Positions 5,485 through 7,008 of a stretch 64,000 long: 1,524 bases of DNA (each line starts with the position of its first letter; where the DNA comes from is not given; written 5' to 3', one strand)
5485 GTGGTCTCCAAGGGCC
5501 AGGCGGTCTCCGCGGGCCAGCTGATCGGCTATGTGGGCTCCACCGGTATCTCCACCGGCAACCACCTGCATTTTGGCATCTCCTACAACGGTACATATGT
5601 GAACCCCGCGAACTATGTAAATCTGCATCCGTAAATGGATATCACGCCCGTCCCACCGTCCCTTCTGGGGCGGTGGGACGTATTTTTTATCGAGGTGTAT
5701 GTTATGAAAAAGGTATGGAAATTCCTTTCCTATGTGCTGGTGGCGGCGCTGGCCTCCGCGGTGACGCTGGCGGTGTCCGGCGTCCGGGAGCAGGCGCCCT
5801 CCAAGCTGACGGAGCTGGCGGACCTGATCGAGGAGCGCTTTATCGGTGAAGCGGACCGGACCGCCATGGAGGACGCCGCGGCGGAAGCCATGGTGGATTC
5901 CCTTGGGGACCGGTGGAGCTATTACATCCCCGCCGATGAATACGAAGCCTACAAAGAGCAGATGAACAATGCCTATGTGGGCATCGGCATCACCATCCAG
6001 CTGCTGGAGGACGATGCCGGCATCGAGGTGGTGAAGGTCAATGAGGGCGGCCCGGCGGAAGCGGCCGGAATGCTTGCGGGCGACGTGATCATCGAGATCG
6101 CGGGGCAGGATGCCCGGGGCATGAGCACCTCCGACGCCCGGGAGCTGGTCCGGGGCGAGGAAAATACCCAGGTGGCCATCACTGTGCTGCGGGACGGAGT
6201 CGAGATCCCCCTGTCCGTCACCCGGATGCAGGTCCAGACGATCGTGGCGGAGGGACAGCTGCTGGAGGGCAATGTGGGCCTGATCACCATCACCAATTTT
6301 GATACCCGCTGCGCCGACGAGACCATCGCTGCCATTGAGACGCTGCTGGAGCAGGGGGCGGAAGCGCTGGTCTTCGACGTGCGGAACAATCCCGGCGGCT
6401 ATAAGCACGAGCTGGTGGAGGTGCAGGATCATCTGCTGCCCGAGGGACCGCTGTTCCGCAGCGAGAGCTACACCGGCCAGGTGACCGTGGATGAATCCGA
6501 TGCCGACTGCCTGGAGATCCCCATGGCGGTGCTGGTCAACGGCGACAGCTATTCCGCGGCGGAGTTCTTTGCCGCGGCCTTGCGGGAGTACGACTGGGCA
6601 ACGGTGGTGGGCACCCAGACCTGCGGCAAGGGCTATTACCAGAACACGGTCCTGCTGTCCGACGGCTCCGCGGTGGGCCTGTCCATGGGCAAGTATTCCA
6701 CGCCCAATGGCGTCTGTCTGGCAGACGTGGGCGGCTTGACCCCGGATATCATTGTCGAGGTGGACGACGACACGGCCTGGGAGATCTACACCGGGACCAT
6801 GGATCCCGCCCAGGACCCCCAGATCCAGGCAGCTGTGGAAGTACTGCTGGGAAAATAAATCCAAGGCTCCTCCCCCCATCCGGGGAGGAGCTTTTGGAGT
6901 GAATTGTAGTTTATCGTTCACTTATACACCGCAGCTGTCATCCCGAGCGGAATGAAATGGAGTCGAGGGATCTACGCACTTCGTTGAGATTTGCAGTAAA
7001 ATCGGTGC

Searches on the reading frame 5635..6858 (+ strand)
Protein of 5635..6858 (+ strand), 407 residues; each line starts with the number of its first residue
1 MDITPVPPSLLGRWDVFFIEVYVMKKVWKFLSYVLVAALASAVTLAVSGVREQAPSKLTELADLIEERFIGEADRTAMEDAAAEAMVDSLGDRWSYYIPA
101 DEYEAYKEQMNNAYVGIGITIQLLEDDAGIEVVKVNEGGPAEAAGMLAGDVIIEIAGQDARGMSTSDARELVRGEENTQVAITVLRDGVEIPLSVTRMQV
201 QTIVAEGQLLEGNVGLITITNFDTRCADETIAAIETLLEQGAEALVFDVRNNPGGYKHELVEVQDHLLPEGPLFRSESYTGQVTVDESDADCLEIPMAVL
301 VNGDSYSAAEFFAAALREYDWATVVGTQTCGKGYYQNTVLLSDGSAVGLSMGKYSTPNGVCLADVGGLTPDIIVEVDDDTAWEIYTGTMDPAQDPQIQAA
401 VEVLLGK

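Call 46: search_protein_families(library=pfam, proteins=[window:5635-6858:+])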
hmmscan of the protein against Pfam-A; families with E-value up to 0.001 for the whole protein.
window:5635-6858:+ (407 aa): 5 families
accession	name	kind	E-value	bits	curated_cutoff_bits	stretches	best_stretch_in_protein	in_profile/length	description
PF03572.23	Peptidase_S41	-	5.4e-39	133.9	24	1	213-374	1-165/165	Peptidase family S41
PF17820.7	PDZ_6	-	1.3e-13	50.9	27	1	132-186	2-54/54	PDZ domain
PF13180.12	PDZ_2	-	3.8e-11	43.5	27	1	116-195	2-78/80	PDZ domain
PF00595.29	PDZ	-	1.6e-10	41.6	23.2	1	116-184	11-80/81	PDZ domain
PF22694.1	CtpB_N-like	-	0.00083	20.2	27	0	55-99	38-82/85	Activating protease CtpB N-terminal domain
